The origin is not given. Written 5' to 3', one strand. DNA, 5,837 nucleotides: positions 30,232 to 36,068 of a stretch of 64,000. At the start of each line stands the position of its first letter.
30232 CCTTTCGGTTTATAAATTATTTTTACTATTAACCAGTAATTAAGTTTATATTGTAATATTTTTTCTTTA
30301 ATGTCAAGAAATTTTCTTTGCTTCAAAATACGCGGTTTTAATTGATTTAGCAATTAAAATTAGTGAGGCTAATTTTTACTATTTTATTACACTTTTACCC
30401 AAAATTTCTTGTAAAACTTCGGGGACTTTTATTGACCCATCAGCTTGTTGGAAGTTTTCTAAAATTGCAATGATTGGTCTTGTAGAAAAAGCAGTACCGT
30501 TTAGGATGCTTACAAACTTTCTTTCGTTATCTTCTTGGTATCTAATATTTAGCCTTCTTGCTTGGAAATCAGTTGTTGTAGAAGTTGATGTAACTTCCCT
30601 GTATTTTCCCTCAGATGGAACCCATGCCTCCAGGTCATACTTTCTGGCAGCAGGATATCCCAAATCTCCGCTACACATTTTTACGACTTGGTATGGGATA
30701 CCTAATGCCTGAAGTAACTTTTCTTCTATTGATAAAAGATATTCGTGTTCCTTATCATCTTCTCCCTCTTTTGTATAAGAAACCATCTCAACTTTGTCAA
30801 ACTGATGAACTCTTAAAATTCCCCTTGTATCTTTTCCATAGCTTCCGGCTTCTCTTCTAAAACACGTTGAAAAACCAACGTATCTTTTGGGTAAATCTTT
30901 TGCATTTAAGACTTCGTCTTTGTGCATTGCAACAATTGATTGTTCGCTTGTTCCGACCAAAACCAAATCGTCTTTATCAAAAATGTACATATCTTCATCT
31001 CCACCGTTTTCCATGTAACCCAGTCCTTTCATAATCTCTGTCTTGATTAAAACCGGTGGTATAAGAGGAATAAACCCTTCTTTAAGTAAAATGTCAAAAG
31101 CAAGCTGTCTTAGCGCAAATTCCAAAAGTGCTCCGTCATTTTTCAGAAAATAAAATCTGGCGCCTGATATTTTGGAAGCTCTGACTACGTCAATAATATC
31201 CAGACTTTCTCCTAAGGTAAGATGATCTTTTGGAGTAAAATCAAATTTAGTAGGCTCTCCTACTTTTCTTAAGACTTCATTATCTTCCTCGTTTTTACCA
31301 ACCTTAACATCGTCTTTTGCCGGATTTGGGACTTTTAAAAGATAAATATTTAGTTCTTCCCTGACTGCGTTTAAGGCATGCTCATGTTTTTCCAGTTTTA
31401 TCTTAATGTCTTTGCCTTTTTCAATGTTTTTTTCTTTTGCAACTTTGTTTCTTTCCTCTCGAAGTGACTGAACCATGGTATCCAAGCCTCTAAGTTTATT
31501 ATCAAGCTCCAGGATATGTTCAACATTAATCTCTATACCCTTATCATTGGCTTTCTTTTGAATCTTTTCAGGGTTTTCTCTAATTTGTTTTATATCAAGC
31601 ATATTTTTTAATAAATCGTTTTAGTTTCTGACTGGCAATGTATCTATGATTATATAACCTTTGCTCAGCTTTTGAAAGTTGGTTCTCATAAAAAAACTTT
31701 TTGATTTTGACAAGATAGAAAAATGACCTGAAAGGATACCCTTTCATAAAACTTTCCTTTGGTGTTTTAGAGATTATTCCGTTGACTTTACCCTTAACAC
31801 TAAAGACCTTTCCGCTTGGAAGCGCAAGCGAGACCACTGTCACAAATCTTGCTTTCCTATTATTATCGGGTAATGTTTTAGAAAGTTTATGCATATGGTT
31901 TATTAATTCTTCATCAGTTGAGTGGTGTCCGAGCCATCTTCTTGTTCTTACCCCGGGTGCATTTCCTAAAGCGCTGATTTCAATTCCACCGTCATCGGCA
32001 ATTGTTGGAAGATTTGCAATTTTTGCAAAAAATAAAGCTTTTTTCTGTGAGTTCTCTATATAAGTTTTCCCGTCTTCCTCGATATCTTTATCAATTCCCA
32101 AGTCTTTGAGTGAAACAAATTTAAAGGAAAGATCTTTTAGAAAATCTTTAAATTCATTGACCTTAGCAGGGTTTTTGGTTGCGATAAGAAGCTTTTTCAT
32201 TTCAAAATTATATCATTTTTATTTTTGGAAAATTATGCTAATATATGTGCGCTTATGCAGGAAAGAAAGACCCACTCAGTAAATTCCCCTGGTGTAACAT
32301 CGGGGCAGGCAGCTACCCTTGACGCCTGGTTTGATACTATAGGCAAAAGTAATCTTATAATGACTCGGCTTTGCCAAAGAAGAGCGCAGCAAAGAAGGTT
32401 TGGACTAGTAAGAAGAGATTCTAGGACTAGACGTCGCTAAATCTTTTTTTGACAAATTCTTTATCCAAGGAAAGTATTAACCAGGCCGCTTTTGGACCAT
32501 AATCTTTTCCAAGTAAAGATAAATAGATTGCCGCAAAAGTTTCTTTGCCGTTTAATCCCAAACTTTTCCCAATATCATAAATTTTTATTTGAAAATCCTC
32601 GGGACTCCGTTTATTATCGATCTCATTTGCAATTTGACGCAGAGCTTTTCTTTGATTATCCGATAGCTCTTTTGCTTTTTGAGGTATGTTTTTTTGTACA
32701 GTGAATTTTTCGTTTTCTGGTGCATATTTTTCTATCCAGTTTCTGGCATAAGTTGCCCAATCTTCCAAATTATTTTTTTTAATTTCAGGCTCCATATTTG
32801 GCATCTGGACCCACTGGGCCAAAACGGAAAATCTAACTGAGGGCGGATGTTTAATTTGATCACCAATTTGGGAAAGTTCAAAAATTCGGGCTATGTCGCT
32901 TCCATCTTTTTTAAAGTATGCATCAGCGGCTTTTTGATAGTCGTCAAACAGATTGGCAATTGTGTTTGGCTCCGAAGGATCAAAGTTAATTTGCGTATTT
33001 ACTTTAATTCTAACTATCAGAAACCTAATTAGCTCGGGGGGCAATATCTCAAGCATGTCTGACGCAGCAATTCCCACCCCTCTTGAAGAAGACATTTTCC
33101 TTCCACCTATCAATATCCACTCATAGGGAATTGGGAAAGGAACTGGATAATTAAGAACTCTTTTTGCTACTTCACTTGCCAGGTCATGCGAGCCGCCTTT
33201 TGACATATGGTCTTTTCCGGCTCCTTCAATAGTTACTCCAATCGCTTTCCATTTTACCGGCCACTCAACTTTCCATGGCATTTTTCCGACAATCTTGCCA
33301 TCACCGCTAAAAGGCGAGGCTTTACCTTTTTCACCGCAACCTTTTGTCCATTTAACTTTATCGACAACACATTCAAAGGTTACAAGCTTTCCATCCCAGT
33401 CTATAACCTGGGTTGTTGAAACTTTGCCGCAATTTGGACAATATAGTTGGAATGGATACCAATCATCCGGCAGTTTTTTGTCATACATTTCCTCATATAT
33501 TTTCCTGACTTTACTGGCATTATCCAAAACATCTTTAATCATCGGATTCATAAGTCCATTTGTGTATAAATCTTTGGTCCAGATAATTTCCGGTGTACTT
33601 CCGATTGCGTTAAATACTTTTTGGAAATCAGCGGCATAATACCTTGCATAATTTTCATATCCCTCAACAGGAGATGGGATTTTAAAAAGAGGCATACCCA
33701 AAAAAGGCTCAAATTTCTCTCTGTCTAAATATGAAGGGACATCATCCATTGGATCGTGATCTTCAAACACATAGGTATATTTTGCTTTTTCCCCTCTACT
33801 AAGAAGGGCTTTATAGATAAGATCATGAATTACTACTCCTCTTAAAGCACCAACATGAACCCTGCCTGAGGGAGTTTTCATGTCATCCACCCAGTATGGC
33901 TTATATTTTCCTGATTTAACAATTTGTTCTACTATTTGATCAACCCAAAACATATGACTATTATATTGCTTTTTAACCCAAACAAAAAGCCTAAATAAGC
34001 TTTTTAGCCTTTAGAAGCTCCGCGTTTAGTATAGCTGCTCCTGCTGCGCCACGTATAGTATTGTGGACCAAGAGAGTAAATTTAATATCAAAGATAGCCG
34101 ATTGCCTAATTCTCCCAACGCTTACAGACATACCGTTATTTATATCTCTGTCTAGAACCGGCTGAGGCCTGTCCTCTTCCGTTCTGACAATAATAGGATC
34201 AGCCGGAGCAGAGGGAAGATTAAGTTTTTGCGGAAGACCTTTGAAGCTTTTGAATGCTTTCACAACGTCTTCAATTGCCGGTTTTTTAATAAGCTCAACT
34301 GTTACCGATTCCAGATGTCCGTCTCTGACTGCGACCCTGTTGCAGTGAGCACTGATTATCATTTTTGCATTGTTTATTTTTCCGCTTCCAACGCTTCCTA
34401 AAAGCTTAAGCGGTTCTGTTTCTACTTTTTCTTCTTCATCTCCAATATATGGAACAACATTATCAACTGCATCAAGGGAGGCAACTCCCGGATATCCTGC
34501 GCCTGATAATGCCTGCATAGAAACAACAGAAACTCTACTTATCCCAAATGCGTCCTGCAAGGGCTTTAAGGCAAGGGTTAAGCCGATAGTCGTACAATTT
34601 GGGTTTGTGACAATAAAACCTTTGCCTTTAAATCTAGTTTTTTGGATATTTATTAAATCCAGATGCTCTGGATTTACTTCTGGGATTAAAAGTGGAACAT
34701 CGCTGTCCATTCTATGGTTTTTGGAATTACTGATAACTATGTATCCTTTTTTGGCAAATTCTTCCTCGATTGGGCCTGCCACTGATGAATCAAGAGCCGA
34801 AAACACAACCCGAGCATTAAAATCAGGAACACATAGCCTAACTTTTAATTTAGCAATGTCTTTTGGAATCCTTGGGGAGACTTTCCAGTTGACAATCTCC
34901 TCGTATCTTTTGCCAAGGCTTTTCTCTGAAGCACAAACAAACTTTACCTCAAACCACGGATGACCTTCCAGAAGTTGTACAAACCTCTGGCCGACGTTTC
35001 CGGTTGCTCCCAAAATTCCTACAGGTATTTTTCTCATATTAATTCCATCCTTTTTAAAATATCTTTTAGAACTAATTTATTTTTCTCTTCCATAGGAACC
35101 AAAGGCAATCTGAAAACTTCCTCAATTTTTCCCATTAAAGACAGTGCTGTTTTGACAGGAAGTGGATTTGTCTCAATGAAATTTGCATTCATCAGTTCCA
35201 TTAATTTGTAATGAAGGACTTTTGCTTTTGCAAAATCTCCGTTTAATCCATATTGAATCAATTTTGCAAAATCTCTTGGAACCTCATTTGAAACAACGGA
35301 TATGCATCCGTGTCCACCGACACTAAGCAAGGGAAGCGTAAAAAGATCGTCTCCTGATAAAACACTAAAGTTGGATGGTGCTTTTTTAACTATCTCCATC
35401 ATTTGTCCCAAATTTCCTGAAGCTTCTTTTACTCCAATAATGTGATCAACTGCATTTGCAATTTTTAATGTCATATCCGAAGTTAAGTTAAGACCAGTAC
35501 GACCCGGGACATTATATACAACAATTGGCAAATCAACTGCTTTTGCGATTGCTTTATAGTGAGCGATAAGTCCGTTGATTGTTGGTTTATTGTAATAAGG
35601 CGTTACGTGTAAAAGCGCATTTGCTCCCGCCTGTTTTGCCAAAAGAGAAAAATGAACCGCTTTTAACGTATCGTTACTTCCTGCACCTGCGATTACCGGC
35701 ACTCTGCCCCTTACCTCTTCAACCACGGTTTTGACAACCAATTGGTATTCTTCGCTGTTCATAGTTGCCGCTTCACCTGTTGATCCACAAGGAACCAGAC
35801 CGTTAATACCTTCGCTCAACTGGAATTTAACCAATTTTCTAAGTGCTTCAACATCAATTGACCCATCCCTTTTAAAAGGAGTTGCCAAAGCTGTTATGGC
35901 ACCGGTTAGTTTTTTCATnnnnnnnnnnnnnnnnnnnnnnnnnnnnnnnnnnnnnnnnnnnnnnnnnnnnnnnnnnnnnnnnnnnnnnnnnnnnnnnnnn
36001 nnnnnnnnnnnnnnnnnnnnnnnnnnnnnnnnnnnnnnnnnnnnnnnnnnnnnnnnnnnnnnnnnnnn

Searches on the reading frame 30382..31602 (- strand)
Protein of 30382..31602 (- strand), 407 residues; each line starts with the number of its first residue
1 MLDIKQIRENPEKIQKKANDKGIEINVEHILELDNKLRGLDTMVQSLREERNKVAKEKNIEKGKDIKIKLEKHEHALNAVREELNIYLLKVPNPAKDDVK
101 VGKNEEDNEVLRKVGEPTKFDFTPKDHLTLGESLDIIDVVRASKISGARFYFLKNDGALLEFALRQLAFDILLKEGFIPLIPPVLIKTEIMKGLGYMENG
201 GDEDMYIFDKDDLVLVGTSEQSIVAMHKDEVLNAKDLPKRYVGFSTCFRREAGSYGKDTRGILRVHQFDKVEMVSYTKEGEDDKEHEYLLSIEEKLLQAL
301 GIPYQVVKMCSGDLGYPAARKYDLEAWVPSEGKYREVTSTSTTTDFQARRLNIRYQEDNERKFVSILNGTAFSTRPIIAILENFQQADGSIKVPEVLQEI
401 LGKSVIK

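Call 18: search_protein_families(library=ncbifam, proteins=[window:30382-31602:-], max_evalue=0.00001)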
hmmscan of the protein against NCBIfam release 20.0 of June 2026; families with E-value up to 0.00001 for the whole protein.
window:30382-31602:- (407 aa): 3 families
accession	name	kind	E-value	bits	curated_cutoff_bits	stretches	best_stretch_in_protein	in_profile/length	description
TIGR00414.1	serS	equivalog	2e-136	455.4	301.65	1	1-399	1-416/418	serine--tRNA ligase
TIGR00418.1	thrS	equivalog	1.3e-10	40.9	383.65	1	123-303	169-345/565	threonine--tRNA ligase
TIGR00408.1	proS_fam_I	equivalog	5.6e-10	38.7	437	1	210-382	97-266/475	proline--tRNA ligase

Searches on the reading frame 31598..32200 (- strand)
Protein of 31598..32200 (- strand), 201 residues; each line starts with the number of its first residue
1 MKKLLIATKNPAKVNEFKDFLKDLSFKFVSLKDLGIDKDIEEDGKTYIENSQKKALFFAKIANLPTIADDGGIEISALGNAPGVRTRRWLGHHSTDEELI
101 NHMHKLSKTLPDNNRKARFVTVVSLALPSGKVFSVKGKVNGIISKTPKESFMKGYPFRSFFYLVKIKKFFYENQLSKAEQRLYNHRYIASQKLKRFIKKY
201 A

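Call 18: search_protein_families(library=ncbifam, proteins=[window:31598-32200:-], max_evalue=0.00001)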
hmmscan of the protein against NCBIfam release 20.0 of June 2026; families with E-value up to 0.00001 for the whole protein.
window:31598-32200:- (201 aa): 8 families
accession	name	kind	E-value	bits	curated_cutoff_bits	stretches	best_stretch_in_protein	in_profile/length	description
NF011397.0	PRK14822.1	equivalog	1.3e-42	145.4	234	1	1-199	1-195/201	XTP/dITP diphosphatase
TIGR00042.1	TIGR00042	equivalog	1.4e-30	106.1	145.35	1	3-197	1-183/184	RdgB/HAM1 family non-canonical purine NTP pyrophosphatase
NF011399.0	PRK14824.1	subfamily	1.3e-28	99.8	267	1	2-200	3-203/206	putative deoxyribonucleotide triphosphate pyrophosphatase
NF011398.0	PRK14823.1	equivalog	1.5e-28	99.9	272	1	2-199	1-190/191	non-canonical purine NTP diphosphatase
NF011401.0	PRK14826.1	equivalog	5.7e-23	81.5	268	1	4-199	11-218/226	putative deoxyribonucleotide triphosphate pyrophosphatase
NF002698.0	PRK02491.1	equivalog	1.8e-22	79.8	301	1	3-193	129-316/328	nucleoside-triphosphate diphosphatase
NF011400.0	PRK14825.1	equivalog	1e-16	61.3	246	1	1-199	1-196/199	putative deoxyribonucleotide triphosphate pyrophosphatase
NF011396.0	PRK14821.1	equivalog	7.1e-15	55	203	1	3-199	2-182/185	XTP/dITP diphosphatase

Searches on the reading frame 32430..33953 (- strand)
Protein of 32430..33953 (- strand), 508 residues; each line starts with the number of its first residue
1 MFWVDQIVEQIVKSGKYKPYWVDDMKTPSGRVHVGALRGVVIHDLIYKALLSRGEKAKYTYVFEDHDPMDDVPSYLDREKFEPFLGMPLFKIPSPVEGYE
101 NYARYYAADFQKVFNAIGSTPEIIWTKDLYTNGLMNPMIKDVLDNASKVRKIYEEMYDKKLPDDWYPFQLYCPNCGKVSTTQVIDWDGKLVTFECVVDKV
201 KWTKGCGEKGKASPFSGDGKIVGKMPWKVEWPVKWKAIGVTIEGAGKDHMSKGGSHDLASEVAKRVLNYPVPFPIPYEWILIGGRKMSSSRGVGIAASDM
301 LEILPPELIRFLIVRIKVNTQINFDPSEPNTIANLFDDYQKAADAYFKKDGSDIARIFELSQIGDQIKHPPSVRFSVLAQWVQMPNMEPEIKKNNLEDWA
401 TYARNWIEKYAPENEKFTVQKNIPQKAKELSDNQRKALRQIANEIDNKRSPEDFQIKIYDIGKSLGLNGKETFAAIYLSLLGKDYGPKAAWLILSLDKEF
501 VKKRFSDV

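Call 18: search_protein_families(library=ncbifam, proteins=[window:32430-33953:-], max_evalue=0.00001)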
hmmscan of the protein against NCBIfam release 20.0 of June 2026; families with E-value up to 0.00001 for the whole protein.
window:32430-33953:- (508 aa): 3 families
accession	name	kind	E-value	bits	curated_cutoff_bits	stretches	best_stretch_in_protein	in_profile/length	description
TIGR00467.1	lysS_arch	equivalog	6.4e-111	371.4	147.55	1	1-506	1-512/515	lysine--tRNA ligase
NF001968.0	PRK00750.1-2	equivalog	6.5e-35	120.5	648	1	27-489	44-503/528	lysine--tRNA ligase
TIGR00398.1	metG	equivalog_domain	3.3e-06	26.1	336.35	0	278-315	319-356/530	methionine--tRNA ligase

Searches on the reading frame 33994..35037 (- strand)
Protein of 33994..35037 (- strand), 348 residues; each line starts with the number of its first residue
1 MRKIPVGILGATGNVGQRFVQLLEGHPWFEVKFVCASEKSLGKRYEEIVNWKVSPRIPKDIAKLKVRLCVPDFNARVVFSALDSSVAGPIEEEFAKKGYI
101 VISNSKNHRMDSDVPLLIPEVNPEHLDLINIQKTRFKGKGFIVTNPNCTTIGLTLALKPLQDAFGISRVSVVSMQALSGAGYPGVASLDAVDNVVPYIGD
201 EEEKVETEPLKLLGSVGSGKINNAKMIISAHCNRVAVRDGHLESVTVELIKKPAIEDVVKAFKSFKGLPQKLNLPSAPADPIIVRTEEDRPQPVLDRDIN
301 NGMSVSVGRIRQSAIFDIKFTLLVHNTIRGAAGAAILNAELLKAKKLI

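Call 18: search_protein_families(library=ncbifam, proteins=[window:33994-35037:-], max_evalue=0.00001)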
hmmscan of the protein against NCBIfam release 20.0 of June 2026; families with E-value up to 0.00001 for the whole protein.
window:33994-35037:- (348 aa): 8 families
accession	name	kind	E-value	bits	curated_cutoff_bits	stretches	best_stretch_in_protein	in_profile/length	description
NF006416.0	PRK08664.1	subfamily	1.4e-147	491.5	232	1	2-348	2-349/350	aspartate-semialdehyde dehydrogenase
TIGR00978.1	asd_EA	equivalog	3.5e-138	460.3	301.2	1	5-343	2-341/342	aspartate-semialdehyde dehydrogenase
NF011456.0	PRK14874.1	equivalog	3.3e-42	144.7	223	1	2-190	3-173/346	aspartate-semialdehyde dehydrogenase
TIGR01296.1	asd_B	equivalog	2.3e-38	132.2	324.2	1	6-191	2-170/339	aspartate-semialdehyde dehydrogenase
NF005229.0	PRK06728.1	equivalog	9.1e-23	80.7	628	1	6-189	8-173/347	aspartate-semialdehyde dehydrogenase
NF005957.0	PRK08040.1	equivalog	1e-17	64.7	273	1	6-190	7-174/336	aspartate-semialdehyde dehydrogenase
TIGR01850.1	argC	equivalog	7.2e-15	55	233.6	1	5-265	2-265/345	N-acetyl-gamma-glutamyl-phosphate reductase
NF004224.0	PRK05671.1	equivalog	3e-12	46.6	284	1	3-188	4-171/336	aspartate-semialdehyde dehydrogenase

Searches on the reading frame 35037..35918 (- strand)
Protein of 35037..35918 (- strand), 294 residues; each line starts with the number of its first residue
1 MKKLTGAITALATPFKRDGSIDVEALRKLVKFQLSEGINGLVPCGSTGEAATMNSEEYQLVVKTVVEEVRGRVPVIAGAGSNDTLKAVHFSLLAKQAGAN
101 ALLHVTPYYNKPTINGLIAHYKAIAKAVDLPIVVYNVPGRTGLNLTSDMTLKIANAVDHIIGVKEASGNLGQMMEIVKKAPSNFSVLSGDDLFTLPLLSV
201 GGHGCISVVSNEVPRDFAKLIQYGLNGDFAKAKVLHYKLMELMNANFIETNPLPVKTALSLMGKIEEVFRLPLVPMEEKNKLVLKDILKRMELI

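Call 18: search_protein_families(library=ncbifam, proteins=[window:35037-35918:-], max_evalue=0.00001)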
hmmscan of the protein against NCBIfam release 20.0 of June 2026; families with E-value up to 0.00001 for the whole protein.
window:35037-35918:- (294 aa): 7 families
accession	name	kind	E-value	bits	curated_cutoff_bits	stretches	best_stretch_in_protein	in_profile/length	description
TIGR00674.1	dapA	equivalog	1.3e-104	349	206.15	1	7-290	2-285/286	4-hydroxy-tetrahydrodipicolinate synthase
TIGR02313.1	HpaI-NOT-DapA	exception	3.8e-74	249.1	396.7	1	5-291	2-289/294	2,4-dihydroxyhept-2-ene-1,7-dioic acid aldolase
NF003164.0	PRK04147.1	equivalog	1.1e-47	162.8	281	1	2-291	2-290/294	N-acetylneuraminate lyase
NF002958.0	PRK03620.1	subfamily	9.9e-41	139.5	278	1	12-291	19-299/307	5-dehydro-4-deoxyglucarate dehydratase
TIGR00683.1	nanA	equivalog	1.4e-39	136.2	382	1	4-281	1-278/293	N-acetylneuraminate lyase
TIGR03249.1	KdgD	equivalog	3.1e-36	125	373.95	1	5-291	10-298/299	5-dehydro-4-deoxyglucarate dehydratase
NF040954.1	Arch_KDGaldase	equivalog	1.6e-26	93.3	390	1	8-246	4-235/288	bifunctional 2-dehydro-3-deoxy-phosphogluconate/2-dehydro-3-deoxy-6-phosphogalactonate aldolase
